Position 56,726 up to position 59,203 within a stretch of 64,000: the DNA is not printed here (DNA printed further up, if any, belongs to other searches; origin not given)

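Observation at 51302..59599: Five-gene synthase-dependent exopolysaccharide-like operon with atypical accessory genes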

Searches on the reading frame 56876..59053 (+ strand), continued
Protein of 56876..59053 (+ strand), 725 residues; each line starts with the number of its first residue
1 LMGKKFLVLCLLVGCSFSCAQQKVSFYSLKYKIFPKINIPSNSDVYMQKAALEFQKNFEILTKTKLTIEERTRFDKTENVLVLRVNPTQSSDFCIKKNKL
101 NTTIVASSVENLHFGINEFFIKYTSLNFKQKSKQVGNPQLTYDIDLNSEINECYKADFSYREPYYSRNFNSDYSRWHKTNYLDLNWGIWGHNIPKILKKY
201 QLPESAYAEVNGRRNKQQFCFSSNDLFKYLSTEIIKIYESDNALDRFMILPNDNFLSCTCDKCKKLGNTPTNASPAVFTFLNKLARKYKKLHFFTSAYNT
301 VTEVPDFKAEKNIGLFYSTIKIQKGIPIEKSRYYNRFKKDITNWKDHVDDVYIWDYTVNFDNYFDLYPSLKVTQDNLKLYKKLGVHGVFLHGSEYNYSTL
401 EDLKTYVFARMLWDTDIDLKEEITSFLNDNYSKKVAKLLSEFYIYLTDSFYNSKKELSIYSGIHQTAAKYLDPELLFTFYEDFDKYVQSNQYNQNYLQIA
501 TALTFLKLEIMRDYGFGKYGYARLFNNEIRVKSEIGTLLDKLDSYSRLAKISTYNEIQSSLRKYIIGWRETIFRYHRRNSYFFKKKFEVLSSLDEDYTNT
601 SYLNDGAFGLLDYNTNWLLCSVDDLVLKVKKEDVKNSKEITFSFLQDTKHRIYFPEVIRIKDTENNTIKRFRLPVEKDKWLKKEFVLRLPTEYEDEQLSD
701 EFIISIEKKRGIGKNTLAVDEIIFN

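Call 26: search_solved_structures(query=A2, max_evalue=10, show_alignments=3)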
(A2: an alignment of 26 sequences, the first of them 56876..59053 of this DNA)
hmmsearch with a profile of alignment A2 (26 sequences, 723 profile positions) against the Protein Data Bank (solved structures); distinct sequences matched with E-value up to 10: 3.
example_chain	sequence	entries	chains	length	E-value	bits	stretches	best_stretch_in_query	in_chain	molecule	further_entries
6q63_A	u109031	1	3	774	0.11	14.1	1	42-118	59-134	Beta-hexosaminidase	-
3h5k_A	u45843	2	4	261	0.11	14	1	107-184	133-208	Ribosome-inactivating protein PD-L1/PD-L2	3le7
1gik_A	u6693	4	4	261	0.14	13.7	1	143-184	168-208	ANTIVIRAL PROTEIN S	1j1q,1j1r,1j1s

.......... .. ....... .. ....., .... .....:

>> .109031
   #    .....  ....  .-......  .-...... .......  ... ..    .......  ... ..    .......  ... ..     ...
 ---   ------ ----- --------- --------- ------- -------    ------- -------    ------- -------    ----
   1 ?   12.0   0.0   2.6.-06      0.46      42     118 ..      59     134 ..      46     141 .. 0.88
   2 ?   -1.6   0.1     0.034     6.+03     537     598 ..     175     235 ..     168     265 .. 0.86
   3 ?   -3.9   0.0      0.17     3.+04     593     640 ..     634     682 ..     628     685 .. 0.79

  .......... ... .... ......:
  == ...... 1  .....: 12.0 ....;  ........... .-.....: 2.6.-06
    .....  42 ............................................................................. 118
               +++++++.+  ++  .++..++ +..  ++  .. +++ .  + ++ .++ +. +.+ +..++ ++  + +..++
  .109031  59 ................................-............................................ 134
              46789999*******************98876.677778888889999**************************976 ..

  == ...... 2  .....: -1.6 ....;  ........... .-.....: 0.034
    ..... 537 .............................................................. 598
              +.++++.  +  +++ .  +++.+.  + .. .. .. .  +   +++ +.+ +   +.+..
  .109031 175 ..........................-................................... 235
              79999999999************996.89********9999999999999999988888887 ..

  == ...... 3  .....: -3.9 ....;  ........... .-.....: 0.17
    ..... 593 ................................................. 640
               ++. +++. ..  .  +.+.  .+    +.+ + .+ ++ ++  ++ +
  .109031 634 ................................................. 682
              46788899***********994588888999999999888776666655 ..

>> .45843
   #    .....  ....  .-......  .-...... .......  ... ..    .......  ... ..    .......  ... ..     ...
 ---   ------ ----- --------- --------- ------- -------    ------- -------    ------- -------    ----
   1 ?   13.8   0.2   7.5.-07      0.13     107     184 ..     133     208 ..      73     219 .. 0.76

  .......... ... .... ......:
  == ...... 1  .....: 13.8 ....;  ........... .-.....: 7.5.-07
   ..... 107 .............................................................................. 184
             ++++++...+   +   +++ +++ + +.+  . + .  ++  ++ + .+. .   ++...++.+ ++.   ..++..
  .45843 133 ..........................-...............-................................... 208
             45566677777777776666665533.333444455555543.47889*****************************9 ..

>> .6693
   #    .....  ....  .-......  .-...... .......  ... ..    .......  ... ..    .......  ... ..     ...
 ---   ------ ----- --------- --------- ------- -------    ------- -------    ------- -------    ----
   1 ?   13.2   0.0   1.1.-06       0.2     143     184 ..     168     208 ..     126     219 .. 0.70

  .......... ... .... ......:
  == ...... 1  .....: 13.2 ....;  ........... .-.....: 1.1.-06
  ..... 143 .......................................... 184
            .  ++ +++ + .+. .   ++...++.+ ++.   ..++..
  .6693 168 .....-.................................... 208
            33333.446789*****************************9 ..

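Call 40: predict_structure(alignment_id=A2)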
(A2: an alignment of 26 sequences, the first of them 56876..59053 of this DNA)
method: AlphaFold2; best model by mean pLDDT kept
length: 725 residues; sequences in the alignment: 26
mean_pLDDT: 86.3   pTM: 0.83
mean pLDDT of the five models: 86.3, 86.3, 86.2, 85.0, 81.0
residues with pLDDT >= 90: 359; 70-90: 303; 50-70: 54; < 50: 9
segments of 3 or more residues with pLDDT < 50: 16-20, 613-615
pLDDT, mean of each block of 10 residues (from residue 1): 67 55 85 92 87 94 92 81 93 91 93 95 89 75 90 95 91 91 87 88 92 88 95 95 91 84 93 94 96 93 92 95 90 96 95 89 81 97 97 80 93 96 92 92 92 84 79 91 92 91 92 84 85 93 94 86 87 78 80 64 58 51 79 86 76 83 90 76 82 83 86 62 76
secondary structure, 60 per line:
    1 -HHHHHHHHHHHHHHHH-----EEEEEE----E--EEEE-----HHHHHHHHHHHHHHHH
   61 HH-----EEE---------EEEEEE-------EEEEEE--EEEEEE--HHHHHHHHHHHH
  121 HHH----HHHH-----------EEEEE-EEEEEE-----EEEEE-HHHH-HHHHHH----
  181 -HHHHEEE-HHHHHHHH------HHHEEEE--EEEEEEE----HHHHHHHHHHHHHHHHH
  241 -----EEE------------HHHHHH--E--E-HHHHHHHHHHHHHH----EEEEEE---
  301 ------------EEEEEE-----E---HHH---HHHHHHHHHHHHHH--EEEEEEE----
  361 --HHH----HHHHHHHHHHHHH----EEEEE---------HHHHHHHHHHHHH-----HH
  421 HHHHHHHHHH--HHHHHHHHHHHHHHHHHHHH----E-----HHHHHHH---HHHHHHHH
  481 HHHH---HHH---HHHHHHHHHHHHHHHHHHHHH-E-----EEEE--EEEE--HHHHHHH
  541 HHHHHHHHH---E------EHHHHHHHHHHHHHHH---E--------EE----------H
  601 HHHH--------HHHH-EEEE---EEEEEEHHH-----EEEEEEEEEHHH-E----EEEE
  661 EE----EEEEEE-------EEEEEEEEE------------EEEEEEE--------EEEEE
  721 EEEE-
elements in order (helices of 4 or more, strands of 3 or more residues): H2-17 E23-28 E36-39 H45-62 E68-70 E80-85 E93-98 E101-106 H109-123 H128-131 E143-147 E149-154 E160-164 H166-169 H171-176 H182-185 E186-188 H190-197 E207-210 E213-219 H224-240 E246-248 H261-266 H274-287 E292-297 E313-318 H334-347 E350-356 H370-382 E387-391 H401-413 H419-430 H433-452 H463-469 H473-484 H494-514 E522-525 E528-531 H534-549 H561-575 H600-604 H613-616 E618-621 E625-630 E639-647 E657-662 E667-672 E680-688 E701-707 E716-724

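Call 44: fold_search(model_id=the predicted structure, library=pdb)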
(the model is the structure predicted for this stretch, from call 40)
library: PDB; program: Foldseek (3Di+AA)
matches with E <= 10: 1107; with E <= 0.001: 169
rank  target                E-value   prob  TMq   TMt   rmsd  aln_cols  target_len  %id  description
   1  6q63_A                2.9e-17  1.00  0.34  0.33  12.8       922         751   12  BT0459 (released 2019-05-08)
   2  7pxq                  8.4e-16  1.00  0.44  0.40  18.2       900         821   10  GH115 alpha-1,2-glucuronidase D303A (released 2022-01-19)
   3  4c90_B                1.6e-15  1.00  0.44  0.41  18.9       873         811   10  Evidence that GH115 alpha-glucuronidase activity is dependent on conformational flexibility (released 2013-11-13)
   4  4c90_A                2.6e-15  1.00  0.46  0.41  18.4       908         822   10  Evidence that GH115 alpha-glucuronidase activity is dependent on conformational flexibility (released 2013-11-13)
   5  4c91_B                9.9e-15  1.00  0.46  0.42  18.3       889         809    9  Evidence that GH115 alpha-glucuronidase activity is dependent on conformational flexibility (released 2013-11-13)
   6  7pug_A                1.3e-14  1.00  0.47  0.42  17.3       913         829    9  GH115 alpha-1,2-glucuronidase in complex with xylopentaose (released 2022-01-19)
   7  4c91_A                1.8e-14  1.00  0.44  0.40  18.5       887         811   10  Evidence that GH115 alpha-glucuronidase activity is dependent on conformational flexibility (released 2013-11-13)
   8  4zmh_A                6.6e-14  1.00  0.43  0.35  14.5       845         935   11  Crystal structure of a five-domain GH115 alpha-Glucuronidase from the Marine Bacterium Saccharophagus degradans 2-40T (released 2016-05-04)
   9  4zmh_B                1.7e-13  1.00  0.47  0.38  14.2       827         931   11  Crystal structure of a five-domain GH115 alpha-Glucuronidase from the Marine Bacterium Saccharophagus degradans 2-40T (released 2016-05-04)
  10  6hzf_A                2.0e-13  1.00  0.35  0.30  15.6       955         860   10  BP0997, GH138 enzyme targeting pectin rhamnogalacturonan II (released 2019-03-20)
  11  6hze_A                3.0e-13  1.00  0.34  0.30  15.5       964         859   10  BP0997, GH138 enzyme targeting pectin rhamnogalacturonan II (released 2019-03-20)
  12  5by3                  4.2e-13  1.00  0.47  0.46  15.4       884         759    9  A novel family GH115 4-O-Methyl-alpha-glucuronidase, BtGH115A, with specificity for decorated arabinogalactans (released 2015-07-22)
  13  8pxu_A                2.3e-12  1.00  0.32  0.36  19.3       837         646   10  Targeting extended blood antigens by Akkermansia muciniphila enzymes unveils a missing link for generating universal d (released 2024-02-28)
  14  8pxv_B                4.5e-12  1.00  0.32  0.35  19.7       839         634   10  Targeting extended blood antigens by Akkermansia muciniphila enzymes unveils a missing link for generating universal d (released 2024-02-28)
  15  1mqq                  5.3e-12  1.00  0.41  0.44   9.7       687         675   10  THE CRYSTAL STRUCTURE OF ALPHA-D-GLUCURONIDASE FROM BACILLUS STEAROTHERMOPHILUS T-1 COMPLEXED WITH GLUCURONIC ACID (released 2003-09-17)
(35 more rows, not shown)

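Call 75: search_protein_families(library=padloc, proteins=[window:56876-59053:+], max_evalue=0.001)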
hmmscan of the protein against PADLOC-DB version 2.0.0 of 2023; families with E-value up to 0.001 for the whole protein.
window:56876-59053:+ (725 aa): 0 families
